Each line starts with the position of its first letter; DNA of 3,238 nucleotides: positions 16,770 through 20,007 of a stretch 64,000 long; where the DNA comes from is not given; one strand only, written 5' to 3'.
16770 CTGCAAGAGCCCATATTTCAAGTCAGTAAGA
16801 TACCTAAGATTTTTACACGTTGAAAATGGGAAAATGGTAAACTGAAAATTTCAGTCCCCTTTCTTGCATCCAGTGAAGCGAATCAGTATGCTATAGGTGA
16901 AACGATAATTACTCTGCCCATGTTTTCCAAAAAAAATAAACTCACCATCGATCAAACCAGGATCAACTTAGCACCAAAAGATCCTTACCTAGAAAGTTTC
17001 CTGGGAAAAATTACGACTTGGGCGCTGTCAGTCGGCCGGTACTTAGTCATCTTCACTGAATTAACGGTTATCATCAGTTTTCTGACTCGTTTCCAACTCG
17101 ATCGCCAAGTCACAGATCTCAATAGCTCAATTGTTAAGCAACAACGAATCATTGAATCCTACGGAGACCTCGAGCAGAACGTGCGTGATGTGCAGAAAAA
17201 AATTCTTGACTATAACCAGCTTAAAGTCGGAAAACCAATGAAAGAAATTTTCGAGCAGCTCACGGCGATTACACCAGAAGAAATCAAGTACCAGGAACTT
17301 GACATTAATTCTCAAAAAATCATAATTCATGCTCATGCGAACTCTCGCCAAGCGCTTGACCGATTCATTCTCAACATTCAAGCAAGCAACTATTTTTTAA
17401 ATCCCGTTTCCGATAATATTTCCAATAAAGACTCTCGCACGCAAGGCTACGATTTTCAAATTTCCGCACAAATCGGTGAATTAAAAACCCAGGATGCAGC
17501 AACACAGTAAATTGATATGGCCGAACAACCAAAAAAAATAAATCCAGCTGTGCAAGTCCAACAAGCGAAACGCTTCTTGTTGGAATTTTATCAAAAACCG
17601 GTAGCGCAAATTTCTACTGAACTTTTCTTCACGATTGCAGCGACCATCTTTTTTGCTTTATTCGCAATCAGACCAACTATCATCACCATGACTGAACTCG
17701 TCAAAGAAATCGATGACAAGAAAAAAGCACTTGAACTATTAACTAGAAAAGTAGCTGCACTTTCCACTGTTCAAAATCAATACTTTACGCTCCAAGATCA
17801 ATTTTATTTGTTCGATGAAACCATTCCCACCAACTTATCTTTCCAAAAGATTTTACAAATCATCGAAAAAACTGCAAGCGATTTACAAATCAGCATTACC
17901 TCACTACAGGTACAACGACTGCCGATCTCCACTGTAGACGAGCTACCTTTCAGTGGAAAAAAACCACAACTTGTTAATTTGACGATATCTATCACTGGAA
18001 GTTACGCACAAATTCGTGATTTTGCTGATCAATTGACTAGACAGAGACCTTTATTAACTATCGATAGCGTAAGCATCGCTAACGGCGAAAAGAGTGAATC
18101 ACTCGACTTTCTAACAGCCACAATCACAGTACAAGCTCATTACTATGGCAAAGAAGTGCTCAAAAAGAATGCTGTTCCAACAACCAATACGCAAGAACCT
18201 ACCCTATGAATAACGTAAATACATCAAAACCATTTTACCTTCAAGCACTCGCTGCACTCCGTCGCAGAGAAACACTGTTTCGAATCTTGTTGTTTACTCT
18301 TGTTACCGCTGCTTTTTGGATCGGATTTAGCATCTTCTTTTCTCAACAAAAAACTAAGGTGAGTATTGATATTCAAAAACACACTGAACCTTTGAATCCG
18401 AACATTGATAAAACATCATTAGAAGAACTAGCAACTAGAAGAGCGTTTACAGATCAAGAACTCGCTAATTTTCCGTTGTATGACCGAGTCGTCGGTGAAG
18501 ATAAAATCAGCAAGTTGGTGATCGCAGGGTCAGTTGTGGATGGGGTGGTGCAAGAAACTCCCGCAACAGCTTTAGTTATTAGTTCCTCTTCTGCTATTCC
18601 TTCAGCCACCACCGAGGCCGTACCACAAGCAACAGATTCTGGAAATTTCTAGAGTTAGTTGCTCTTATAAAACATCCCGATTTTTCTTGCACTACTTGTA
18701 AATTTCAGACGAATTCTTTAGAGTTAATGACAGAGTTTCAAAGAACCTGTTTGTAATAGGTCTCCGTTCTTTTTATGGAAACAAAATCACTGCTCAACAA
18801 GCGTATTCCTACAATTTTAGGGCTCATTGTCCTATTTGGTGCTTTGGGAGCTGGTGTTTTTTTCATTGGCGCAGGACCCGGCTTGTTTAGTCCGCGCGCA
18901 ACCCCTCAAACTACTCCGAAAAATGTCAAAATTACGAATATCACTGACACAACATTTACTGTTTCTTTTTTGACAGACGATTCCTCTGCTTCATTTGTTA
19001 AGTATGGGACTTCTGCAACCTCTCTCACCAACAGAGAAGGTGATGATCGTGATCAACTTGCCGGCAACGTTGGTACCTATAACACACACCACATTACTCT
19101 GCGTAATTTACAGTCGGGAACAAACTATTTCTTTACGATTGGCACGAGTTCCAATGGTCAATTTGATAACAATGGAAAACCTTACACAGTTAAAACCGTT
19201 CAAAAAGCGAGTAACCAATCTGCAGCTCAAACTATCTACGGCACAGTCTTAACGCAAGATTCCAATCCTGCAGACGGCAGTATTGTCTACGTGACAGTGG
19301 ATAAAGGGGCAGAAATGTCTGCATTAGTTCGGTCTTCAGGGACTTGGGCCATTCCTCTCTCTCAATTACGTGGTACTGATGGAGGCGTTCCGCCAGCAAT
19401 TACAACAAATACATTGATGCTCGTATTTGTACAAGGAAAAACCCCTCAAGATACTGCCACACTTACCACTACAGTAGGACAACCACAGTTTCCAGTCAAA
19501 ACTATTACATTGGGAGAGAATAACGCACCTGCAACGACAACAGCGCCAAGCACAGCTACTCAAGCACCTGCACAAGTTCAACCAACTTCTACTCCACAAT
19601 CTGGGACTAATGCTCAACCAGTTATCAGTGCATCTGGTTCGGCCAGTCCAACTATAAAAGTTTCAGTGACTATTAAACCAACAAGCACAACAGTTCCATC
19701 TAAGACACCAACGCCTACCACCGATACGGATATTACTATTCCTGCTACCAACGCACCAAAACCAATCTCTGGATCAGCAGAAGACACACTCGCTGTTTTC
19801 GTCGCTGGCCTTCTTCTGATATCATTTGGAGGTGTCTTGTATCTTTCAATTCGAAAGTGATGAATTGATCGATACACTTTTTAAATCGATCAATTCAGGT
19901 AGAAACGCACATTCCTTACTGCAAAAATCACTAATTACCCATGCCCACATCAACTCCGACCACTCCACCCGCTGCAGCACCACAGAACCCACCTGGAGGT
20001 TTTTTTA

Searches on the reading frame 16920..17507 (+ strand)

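Call 82: search_protein_families(library=pfam, proteins=[window:16920-17507:+], max_evalue=0.001)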
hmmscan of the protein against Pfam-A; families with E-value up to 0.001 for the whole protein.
window:16920-17507:+ (196 aa): 1 family
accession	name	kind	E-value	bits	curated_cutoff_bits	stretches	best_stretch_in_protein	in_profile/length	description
PF05137.18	PilN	-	4.6e-12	46.3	22.8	1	110-185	2-78/78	Fimbrial assembly protein (PilN)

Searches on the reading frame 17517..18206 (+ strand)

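Call 82: search_protein_families(library=pfam, proteins=[window:17517-18206:+], max_evalue=0.001)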
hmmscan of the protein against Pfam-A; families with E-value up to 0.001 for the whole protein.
window:17517-18206:+ (230 aa): 2 families
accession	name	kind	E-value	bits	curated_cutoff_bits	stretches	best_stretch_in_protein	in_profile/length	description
PF04350.18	PilO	-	5.1e-08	33.6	22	1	63-210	6-143/145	Pilus assembly protein, PilO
PF10741.14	T2SSM_b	-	2.7e-06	27.7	21.7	1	106-189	13-87/111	Type II secretion system (T2SS), protein M subtype b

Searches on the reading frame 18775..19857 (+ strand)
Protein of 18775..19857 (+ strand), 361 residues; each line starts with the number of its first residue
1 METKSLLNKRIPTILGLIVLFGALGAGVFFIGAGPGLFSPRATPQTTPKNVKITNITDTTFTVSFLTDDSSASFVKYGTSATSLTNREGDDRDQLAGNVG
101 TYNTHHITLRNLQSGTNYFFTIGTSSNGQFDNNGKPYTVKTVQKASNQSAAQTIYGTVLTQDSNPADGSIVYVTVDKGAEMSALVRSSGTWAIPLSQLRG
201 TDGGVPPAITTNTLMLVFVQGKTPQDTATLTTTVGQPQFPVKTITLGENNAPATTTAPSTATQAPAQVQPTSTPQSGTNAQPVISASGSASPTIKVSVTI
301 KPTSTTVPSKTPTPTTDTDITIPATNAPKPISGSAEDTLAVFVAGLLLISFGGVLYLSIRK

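Call 77: search_protein_families(library=pfam, proteins=[window:18775-19857:+], max_evalue=0.00001)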
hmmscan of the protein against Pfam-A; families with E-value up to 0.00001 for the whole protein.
window:18775-19857:+ (361 aa): 2 families
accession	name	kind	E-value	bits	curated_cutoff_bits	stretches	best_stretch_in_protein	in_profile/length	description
PF16656.11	Pur_ac_phosph_N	-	1.6e-11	45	30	1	51-141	4-93/93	Purple acid Phosphatase, N-terminal domain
PF00041.27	fn3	-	3.8e-06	27.5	25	1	47-129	2-73/84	Fibronectin type III domain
